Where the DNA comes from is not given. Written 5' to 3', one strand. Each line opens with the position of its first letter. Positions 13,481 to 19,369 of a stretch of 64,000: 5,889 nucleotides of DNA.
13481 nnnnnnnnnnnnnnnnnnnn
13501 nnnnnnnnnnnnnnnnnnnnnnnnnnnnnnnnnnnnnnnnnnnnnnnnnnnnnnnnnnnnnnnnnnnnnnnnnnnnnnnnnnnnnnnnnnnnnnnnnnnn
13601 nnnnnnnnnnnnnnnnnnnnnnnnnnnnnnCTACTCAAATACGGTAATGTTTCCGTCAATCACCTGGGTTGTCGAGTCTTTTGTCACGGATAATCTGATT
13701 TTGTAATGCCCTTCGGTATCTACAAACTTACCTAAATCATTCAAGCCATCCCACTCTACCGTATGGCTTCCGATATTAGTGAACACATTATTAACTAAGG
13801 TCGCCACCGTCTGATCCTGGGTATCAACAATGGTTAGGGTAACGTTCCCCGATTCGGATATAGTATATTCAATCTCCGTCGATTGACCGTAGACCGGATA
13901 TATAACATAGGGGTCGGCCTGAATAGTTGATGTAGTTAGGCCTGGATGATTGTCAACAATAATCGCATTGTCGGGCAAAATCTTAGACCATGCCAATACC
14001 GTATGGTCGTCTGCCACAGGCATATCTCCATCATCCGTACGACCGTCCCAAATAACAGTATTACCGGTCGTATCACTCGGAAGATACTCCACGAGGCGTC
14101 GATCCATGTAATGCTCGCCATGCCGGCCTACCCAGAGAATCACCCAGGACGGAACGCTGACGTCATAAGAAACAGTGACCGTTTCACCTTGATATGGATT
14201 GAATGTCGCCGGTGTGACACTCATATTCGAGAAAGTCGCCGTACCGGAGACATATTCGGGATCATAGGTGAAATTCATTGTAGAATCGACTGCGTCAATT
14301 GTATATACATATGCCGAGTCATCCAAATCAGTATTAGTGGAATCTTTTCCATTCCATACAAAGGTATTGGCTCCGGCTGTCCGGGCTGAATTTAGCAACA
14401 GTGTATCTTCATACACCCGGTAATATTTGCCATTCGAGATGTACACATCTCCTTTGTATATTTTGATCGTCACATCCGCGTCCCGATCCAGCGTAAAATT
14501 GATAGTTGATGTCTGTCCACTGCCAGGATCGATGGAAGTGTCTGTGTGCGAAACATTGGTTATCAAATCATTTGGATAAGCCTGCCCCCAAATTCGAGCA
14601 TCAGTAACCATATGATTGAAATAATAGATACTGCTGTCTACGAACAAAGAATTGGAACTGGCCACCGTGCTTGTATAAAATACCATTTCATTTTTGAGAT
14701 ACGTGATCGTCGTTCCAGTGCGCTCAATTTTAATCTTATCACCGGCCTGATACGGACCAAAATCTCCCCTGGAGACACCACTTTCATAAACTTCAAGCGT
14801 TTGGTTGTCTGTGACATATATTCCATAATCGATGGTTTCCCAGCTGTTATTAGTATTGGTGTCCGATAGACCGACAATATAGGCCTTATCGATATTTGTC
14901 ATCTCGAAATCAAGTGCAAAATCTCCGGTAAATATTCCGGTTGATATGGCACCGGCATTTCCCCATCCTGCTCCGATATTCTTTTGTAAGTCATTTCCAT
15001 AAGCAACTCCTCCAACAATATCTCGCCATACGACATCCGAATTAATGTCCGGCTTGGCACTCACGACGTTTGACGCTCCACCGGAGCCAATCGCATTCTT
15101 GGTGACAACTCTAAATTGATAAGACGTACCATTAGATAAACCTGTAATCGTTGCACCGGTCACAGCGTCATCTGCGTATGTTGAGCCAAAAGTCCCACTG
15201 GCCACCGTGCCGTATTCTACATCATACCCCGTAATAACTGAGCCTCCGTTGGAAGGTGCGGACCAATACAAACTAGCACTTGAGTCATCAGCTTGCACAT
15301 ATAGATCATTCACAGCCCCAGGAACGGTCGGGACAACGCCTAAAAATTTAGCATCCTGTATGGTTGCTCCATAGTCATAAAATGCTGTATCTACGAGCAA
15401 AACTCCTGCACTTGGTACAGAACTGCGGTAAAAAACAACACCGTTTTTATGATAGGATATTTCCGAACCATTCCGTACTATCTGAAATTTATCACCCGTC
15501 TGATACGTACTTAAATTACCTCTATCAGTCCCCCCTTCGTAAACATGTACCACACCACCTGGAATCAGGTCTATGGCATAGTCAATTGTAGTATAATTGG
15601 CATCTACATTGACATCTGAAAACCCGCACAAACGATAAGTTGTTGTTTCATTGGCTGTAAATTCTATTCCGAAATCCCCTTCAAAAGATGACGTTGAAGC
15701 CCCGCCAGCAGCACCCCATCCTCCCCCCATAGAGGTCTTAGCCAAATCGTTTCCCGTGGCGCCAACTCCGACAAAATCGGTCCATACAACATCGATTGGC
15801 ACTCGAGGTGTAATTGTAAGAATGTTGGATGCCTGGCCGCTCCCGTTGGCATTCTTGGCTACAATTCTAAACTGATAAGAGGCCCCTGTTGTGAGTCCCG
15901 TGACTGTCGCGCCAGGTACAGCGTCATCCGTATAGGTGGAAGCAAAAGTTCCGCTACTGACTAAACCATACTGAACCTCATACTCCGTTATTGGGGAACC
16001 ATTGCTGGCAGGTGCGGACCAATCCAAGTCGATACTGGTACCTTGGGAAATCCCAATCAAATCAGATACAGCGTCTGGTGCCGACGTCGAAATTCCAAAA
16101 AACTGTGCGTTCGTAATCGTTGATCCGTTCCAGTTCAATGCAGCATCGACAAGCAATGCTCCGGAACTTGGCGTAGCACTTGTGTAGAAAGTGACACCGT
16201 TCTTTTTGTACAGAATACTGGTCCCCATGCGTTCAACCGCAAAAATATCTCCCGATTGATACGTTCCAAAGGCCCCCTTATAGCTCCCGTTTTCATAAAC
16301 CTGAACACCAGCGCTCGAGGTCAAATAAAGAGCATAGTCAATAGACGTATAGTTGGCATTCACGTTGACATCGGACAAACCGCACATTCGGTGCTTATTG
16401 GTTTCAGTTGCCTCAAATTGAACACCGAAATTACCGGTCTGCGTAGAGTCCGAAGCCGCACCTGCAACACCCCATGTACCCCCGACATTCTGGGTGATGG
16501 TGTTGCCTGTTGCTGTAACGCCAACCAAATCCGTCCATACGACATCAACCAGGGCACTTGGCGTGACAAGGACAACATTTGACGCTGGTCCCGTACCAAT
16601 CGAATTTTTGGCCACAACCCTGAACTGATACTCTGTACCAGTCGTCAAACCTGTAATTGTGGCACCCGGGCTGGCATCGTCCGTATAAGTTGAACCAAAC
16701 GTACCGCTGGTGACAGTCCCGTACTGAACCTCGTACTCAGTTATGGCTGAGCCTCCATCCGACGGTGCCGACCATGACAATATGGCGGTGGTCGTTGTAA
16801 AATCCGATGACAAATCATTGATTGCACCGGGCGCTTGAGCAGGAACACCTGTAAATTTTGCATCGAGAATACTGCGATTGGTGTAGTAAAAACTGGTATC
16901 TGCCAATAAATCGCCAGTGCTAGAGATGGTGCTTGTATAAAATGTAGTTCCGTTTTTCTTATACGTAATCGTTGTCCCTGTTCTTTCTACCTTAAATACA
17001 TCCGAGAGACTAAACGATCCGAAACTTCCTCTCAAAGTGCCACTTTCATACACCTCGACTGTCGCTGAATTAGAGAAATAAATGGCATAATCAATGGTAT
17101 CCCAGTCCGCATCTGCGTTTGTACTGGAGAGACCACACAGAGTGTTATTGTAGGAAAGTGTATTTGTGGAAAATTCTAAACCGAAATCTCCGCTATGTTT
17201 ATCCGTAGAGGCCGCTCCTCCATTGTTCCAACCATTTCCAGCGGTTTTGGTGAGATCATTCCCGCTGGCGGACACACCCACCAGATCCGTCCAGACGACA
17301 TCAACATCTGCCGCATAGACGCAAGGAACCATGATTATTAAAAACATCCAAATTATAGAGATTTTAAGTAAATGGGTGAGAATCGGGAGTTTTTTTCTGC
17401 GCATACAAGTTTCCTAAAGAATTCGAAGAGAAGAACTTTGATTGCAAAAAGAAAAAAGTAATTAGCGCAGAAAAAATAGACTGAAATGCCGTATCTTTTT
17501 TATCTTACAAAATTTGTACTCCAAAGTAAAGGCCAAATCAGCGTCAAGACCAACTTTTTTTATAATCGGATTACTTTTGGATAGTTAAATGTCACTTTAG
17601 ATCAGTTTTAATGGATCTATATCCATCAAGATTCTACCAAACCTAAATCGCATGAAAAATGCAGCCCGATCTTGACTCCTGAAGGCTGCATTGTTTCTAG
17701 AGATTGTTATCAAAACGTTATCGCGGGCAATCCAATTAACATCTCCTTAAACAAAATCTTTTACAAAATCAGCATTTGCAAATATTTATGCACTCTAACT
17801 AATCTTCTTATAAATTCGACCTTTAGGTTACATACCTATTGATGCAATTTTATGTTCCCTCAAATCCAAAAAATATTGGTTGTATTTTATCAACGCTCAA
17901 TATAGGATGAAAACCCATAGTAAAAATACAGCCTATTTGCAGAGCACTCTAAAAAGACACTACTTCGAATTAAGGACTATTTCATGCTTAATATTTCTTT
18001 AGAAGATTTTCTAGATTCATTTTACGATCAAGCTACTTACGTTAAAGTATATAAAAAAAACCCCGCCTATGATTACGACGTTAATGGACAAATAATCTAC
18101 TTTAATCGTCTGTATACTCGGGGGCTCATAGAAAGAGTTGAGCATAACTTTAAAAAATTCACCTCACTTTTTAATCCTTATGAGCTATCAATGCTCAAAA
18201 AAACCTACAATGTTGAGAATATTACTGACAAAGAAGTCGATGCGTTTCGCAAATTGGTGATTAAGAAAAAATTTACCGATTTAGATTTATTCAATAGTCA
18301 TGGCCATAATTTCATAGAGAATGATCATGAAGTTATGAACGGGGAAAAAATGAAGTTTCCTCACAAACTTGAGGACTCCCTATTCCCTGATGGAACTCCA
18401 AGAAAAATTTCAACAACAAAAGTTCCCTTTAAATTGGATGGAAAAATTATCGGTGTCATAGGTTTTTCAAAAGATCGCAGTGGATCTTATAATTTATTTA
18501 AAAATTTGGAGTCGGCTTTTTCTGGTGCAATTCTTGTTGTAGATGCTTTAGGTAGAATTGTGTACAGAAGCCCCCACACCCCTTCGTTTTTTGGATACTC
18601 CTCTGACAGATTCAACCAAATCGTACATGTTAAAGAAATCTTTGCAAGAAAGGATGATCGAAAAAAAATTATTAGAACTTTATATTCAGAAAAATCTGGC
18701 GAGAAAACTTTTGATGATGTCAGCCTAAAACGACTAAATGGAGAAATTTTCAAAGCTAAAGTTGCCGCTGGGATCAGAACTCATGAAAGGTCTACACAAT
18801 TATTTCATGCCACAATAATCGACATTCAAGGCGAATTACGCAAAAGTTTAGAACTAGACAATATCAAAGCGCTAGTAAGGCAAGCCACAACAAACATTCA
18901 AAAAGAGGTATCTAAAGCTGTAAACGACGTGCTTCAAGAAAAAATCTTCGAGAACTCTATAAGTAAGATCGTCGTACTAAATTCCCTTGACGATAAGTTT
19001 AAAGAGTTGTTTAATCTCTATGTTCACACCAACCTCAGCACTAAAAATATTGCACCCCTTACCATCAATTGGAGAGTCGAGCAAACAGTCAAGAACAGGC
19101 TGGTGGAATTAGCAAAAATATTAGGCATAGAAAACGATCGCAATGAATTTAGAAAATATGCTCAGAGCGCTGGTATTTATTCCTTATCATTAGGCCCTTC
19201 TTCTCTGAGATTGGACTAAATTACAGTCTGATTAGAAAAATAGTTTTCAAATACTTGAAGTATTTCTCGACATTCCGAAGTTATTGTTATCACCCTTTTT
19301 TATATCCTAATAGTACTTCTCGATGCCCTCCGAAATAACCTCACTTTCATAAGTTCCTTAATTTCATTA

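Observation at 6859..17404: Long co-directional array linking a modular FN3 surface protein, a TolB-like propeller, two secreted proteins and the RHS toxin-immunity pair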

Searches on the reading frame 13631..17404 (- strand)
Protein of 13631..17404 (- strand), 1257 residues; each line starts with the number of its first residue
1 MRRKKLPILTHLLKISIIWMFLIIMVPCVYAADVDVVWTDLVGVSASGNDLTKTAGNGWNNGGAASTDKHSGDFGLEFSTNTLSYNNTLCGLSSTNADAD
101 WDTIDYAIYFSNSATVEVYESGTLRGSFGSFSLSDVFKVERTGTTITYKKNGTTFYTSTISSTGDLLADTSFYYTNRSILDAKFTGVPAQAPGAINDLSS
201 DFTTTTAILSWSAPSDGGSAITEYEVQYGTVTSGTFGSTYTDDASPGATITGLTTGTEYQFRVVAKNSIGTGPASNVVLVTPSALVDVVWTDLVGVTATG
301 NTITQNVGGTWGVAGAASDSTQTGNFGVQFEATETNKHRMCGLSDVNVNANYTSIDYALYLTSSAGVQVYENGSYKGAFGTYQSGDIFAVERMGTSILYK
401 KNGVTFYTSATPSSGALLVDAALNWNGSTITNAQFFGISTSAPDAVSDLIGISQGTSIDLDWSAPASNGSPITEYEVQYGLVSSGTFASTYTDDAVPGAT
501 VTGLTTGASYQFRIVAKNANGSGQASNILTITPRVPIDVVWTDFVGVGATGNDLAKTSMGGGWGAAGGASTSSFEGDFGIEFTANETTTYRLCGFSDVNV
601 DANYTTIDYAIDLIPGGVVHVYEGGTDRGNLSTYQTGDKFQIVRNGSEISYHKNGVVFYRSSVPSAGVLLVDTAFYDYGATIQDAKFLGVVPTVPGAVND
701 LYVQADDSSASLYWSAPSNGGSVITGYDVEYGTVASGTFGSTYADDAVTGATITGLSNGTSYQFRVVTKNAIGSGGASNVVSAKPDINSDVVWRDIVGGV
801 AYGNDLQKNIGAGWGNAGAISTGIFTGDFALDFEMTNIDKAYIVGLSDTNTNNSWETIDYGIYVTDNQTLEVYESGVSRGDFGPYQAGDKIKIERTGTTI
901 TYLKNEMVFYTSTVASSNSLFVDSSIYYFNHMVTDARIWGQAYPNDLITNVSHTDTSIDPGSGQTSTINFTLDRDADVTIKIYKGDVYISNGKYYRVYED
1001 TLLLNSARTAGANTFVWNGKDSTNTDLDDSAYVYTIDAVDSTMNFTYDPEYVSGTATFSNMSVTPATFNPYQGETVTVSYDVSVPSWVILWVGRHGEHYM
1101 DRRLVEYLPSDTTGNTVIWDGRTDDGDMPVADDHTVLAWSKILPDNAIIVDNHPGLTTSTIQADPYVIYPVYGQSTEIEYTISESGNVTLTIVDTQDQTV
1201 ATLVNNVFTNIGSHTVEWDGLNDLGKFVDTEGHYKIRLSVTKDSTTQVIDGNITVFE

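Call 4: search_protein_families(library=pfam, proteins=[window:13631-17404:-], max_evalue=0.01)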
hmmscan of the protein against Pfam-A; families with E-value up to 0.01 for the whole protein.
window:13631-17404:- (1257 aa): 4 families
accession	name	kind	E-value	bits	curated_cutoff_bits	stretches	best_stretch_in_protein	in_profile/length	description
PF00041.27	fn3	-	1.1e-43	147.7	25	3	198-278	6-81/84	Fibronectin type III domain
PF25059.1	FN3_DSCAM-DSCAML_C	-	1.4e-19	70.6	39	3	204-274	3-73/89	DSCAM/DSCAML C-terminal Fn3-like domain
PF16656.11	Pur_ac_phosph_N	-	2.4e-14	54.1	30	3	203-273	11-84/93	Purple acid Phosphatase, N-terminal domain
PF13860.13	FlgD_ig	-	1.2e-06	28.8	27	1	1175-1243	11-78/79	FlgD Ig-like domain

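Call 11: search_protein_families(library=ncbifam, proteins=[window:13631-17404:-], max_evalue=0.01)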
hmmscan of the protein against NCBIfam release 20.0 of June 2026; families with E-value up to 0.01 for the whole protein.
window:13631-17404:- (1257 aa): 2 families
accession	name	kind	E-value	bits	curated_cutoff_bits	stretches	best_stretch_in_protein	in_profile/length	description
NF005176.1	PRK06655.1-1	equivalog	5.5e-08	33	230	1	1183-1247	94-156/197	flagellar hook assembly protein FlgD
NF009453.0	PRK12813.1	equivalog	0.0014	18.2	264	0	1173-1244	110-177/223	flagellar basal body rod modification protein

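Call 20: search_solved_structures(query=window:13631-17404:-, max_evalue=0.1)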
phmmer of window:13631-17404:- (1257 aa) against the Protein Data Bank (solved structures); distinct sequences matched with E-value up to 0.1: 126 (the best 60 are shown).
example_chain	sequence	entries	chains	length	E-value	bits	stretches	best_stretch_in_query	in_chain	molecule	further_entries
8q6t_I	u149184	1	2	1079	4.7e-43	150.6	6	188-272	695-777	Titin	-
8g4l_bm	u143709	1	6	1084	2.5e-39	138.3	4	694-774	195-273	Titin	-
6tpw_A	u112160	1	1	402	1.1e-14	56.6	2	198-279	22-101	Receptor-type tyrosine-protein phosphatase F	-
3lpw_A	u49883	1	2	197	4.5e-14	54.6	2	694-773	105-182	A77-A78 domain from Titin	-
7y8s_A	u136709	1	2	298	4.2e-11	44.8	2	205-278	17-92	Dscam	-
8bvo_A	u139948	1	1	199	1.2e-09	40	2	191-276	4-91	Titin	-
8bnq_A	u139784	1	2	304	1.5e-09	39.7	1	200-274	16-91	Titin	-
6tpv_A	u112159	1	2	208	4.7e-09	38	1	198-279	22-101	Receptor-type tyrosine-protein phosphatase F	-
8bxr_A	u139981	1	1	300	5.3e-09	37.8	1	192-276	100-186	Titin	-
4u3h_A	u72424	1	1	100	7.5e-09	37.3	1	190-280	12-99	FN3con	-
7mrq_A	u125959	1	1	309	1.2e-08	36.6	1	190-276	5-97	Contactin-4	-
7mrk_B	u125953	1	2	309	1.2e-08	36.6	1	190-276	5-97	Contactin-4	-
4pbx_A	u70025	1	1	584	2.7e-08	35.5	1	187-280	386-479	Receptor-type tyrosine-protein phosphatase S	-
4yfe_A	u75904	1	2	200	4.3e-08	34.8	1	200-282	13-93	Receptor-type tyrosine-protein phosphatase delta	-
7ndg_B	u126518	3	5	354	8.5e-08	33.8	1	180-285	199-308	Neogenin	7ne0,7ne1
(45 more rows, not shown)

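Call 73: search_protein_families(library=padloc, proteins=[window:13631-17404:-], max_evalue=0.001)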
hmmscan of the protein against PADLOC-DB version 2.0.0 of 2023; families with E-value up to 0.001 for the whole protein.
window:13631-17404:- (1257 aa): 0 families

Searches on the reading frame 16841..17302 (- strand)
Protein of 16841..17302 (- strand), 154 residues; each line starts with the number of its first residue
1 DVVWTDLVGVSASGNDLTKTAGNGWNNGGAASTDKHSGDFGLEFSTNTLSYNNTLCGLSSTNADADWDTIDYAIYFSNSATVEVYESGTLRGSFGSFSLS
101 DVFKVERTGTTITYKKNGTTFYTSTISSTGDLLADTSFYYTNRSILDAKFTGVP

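Call 31: search_solved_structures(query=A2, max_evalue=10, show_alignments=1)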
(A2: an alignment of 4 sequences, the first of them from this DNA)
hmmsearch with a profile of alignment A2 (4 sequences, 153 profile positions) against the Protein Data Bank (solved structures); distinct sequences matched with E-value up to 10: 3.
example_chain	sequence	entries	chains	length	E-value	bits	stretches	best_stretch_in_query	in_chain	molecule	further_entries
26gp_Q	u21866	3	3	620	0.00018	25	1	23-151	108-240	Structural protein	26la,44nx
2v73_A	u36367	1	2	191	0.25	14.7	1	34-76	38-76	PUTATIVE EXO-ALPHA-SIALIDASE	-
4b2h_A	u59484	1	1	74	0.73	13.2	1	52-114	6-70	DODECIN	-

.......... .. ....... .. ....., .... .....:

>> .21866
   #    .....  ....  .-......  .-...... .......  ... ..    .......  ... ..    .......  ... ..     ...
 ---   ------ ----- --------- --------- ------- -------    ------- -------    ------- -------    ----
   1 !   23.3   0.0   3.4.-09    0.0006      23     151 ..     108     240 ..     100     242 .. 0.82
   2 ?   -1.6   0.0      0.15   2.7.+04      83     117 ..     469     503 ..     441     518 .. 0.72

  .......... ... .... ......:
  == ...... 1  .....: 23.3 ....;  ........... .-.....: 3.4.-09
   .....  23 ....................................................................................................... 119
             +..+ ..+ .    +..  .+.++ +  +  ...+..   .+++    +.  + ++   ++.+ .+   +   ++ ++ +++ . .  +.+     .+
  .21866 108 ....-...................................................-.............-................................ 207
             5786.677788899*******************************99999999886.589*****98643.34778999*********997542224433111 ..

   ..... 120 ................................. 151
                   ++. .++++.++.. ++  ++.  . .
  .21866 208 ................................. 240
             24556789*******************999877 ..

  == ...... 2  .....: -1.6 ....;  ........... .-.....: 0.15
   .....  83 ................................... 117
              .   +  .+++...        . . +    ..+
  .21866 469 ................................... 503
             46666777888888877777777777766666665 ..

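Call 32: search_protein_families(library=pfam, proteins=[window:16841-17302:-], max_evalue=10)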
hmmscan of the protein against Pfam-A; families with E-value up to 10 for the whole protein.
seq(154 aa): 1 family
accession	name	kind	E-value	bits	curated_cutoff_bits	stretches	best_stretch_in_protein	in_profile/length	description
PF22701.2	Mala_s_1-like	-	0.12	12.6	27.5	0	98-134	107-145/195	Mal s 1 allergenic protein-like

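Call 47: predict_structure(alignment_id=A2)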
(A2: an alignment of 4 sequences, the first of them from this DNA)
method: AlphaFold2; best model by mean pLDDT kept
length: 154 residues; sequences in the alignment: 4
mean_pLDDT: 78.5   pTM: 0.79
mean pLDDT of the five models: 78.5, 76.9, 74.8, 74.7, 74.7
residues with pLDDT >= 90: 64; 70-90: 50; 50-70: 19; < 50: 21
segments of 3 or more residues with pLDDT < 50: 1-16, 18-22
pLDDT, mean of each block of 10 residues (from residue 1): 29 43 60 84 82 84 73 90 92 92 94 97 95 85 78 72
secondary structure, 60 per line:
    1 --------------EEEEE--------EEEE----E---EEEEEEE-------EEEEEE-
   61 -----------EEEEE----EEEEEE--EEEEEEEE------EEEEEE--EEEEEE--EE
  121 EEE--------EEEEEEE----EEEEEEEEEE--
elements in order: E15-19 E28-31 E40-46 E54-59 E72-76 E81-86 E89-96 E103-108 E111-116 E119-123 E132-138 E143-152

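Call 51: fold_search(model_id=the predicted structure, library=pdb)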
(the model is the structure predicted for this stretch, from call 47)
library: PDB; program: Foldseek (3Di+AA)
matches with E <= 10: 1590; with E <= 0.001: 124
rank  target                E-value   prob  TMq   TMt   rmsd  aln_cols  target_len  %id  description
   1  4b1m_B                2.6e-05  1.00  0.52  0.50   6.6       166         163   13  CARBOHYDRATE BINDING MODULE CBM66 FROM BACILLUS SUBTILIS (released 2012-12-12)
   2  4azz_A                4.4e-05  1.00  0.57  0.54   6.0       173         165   12  Carbohydrate binding module CBM66 from Bacillus subtilis (released 2012-07-25)
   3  4b1m_A                5.1e-05  1.00  0.47  0.45   6.7       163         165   13  CARBOHYDRATE BINDING MODULE CBM66 FROM BACILLUS SUBTILIS (released 2012-12-12)
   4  6z6y                  5.4e-05  1.00  0.51  0.50   5.6       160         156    9  Galectin-8 N-terminal domain in complex with a sulfatide mimicking a sphingolipid (released 2020-12-30)
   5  7qs5_B                7.0e-05  1.00  0.60  0.57   7.1       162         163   14  Crystal structure of B30.2 PRYSPRY domain of TRIM67 (released 2022-05-04)
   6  7ccb_A                7.7e-05  1.00  0.57  0.54   5.1       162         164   14  Crystal structure of the SPRY domain-containing protein 7 (SPRY7) (released 2020-10-14)
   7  4b1m_C                8.2e-05  1.00  0.57  0.55   5.9       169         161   12  CARBOHYDRATE BINDING MODULE CBM66 FROM BACILLUS SUBTILIS (released 2012-12-12)
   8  7b2s                  8.6e-05  1.00  0.63  0.57   4.8       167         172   14  Crystal structure of SPRY domain of TRIM9 (released 2021-01-13)
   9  5jia_P                9.5e-05  1.00  0.65  0.52   6.1       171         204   19  The Crystal Structure Of IUS-SPRY Domain From RanBP10 (released 2016-11-09)
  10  7qs5_A                1.2e-04  1.00  0.67  0.63   4.2       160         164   15  Crystal structure of B30.2 PRYSPRY domain of TRIM67 (released 2022-05-04)
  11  4qt6                  1.2e-04  1.00  0.60  0.58   4.2       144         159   17  Crystal structure of the SPRY domain of human HERC1 (released 2015-01-07)
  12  9fyj_B                1.2e-04  1.00  0.50  0.51   5.8       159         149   10  N-terminal domain of human galectin-8 in complex with an alpha-galactoside ligand (released 2025-03-12)
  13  4bme_B                1.3e-04  1.00  0.51  0.53   6.5       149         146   11  Crystal structure of the N terminal domain of human Galectin 8, F19Y mutant (released 2014-03-19)
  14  2a6z                  1.5e-04  1.00  0.49  0.37   7.6       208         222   10  Crystal structure of Emp47p carbohydrate recognition domain (CRD), monoclinic crystal form 1 (released 2006-01-31)
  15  7als_B                1.5e-04  1.00  0.49  0.50   6.8       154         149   11  Alpha and beta Lactose isomer structure of Galectin 8, N-terminal domain (released 2021-11-03)
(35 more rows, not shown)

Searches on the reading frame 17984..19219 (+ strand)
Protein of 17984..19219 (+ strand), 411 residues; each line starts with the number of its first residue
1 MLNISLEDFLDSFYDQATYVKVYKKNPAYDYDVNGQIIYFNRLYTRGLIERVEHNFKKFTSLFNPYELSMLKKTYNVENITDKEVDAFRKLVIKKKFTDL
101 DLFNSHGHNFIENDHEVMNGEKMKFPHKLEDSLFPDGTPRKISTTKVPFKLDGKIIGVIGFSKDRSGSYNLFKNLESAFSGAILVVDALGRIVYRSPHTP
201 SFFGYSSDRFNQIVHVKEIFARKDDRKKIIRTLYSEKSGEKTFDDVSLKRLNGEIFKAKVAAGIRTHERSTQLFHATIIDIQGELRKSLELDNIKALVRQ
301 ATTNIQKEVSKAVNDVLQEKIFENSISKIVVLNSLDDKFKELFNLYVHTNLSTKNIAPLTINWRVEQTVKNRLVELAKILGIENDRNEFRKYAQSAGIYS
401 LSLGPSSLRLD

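Call 11: search_protein_families(library=ncbifam, proteins=[window:17984-19219:+], max_evalue=0.01)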
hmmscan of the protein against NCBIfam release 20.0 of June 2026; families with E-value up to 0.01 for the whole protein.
window:17984-19219:+ (411 aa): 4 families
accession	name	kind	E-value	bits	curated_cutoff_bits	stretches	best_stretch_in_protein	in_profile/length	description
TIGR00229.1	sensory_box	domain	2.7e-06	27.5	22.9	1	180-283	15-118/126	PAS domain S-box protein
NF008891.0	PRK11924.1-5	subfamily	0.0037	17.4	259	1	297-380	80-159/171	RNA polymerase sigma factor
NF006930.0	PRK09415.1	subfamily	0.0056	16.5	198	1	302-376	98-167/179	RNA polymerase factor sigma C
TIGR02399.1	salt_tol_Pase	equivalog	0.0068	15.3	365.5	0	240-395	65-220/389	glucosylglycerol 3-phosphatase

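Call 46: search_protein_families(library=pfam, proteins=[window:17984-19219:+], max_evalue=0.001)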
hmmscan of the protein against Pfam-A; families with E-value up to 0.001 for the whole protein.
window:17984-19219:+ (411 aa): 3 families
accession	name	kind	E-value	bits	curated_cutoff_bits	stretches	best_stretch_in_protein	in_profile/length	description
PF08448.16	PAS_4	-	1.9e-06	28.5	23.1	1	101-166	42-106/110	PAS fold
PF00989.32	PAS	-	6.3e-06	26.6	22.6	0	174-271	5-102/113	PAS fold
PF13426.13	PAS_9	-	8.6e-05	23.2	27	0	182-281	3-101/103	PAS domain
